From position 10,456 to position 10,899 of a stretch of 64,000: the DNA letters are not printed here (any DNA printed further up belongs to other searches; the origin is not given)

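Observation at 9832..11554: lexA-adjacent cluster: small basic ORF, GIY-YIG-like protein and SprT-like HExxH protease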

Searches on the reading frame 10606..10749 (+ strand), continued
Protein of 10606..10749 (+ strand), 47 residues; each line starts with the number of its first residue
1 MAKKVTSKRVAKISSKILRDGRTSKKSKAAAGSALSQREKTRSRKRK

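Call 101: search_protein_families(library=pfam, alignment_id=A7, max_evalue=0.001)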
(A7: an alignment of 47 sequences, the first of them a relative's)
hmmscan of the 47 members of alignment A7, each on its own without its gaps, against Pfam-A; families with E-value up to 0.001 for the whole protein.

A. member 1, L120:1701-2231:- (177 aa): 0 families

B. families by the number of members that match (of 47 scanned): 21 families
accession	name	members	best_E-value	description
PF13443.12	HTH_26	6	7.7e-19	Cro/C1-type HTH DNA-binding domain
PF01381.28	HTH_3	4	4.3e-10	Helix-turn-helix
PF20282.3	CTD6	3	7.8e-40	C-terminal domain 6 of the ABC-three component (ABC-3C) systems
PF20277.3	CTD11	2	3.6e-34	C-terminal domain 11 of the ABC-three component (ABC-3C) systems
PF03374.19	ANT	1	3e-38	Phage antirepressor protein KilAC domain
PF09639.16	YjcQ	1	1.1e-31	YjcQ protein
PF03592.21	Terminase_2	1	2.7e-28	Terminase small subunit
PF10543.14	ORF6N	1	1.4e-22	ORF6N domain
PF07352.17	Phage_Mu_Gam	1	4.9e-20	Bacteriophage Mu Gam like protein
PF02498.22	Bro-N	1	4.8e-16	BRO family, N-terminal domain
PF13455.12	MUG113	1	2.1e-13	Meiotically up-regulated gene 113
PF00270.35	DEAD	1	7.3e-13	DEAD/DEAH box helicase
PF10544.15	T5orf172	1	3.6e-10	T5orf172 domain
PF16158.11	N_BRCA1_IG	1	8.2e-09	Ig-like domain from next to BRCA1 gene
PF20441.4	TerL_nuclease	1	8.6e-07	Terminase large subunit, endonuclease domain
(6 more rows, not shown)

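Call 113: search_protein_families(library=pfam, proteins=[L082:3515-3787:-, L023:1270-1563:-, L097:3363-3662:-, L022:3327-3674:-], max_evalue=0.5)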
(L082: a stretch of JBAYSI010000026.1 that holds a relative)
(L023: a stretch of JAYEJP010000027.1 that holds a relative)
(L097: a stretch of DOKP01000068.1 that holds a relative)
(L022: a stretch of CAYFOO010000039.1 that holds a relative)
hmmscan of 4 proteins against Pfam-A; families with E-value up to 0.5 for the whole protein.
L082:3515-3787:- (91 aa): 2 families
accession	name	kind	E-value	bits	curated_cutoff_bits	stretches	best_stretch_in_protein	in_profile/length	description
PF01541.30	GIY-YIG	-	0.00017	22.3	22.6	1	26-59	2-35/78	GIY-YIG catalytic domain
PF04780.17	DUF629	-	0.0015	17.7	23.1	1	44-74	38-68/465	Protein of unknown function (DUF629)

L023:1270-1563:- (98 aa): 1 family
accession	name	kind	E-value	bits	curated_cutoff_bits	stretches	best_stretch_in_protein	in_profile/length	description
PF01541.30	GIY-YIG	-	0.15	12.8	22.6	1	26-75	3-55/78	GIY-YIG catalytic domain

L097:3363-3662:- (100 aa): 2 families
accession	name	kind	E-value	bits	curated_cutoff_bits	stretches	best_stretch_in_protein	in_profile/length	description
PF01541.30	GIY-YIG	-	0.016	15.9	22.6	1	25-68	3-41/78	GIY-YIG catalytic domain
PF10544.15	T5orf172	-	0.048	14.6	20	1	26-87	3-61/101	T5orf172 domain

L022:3327-3674:- (116 aa): 0 families
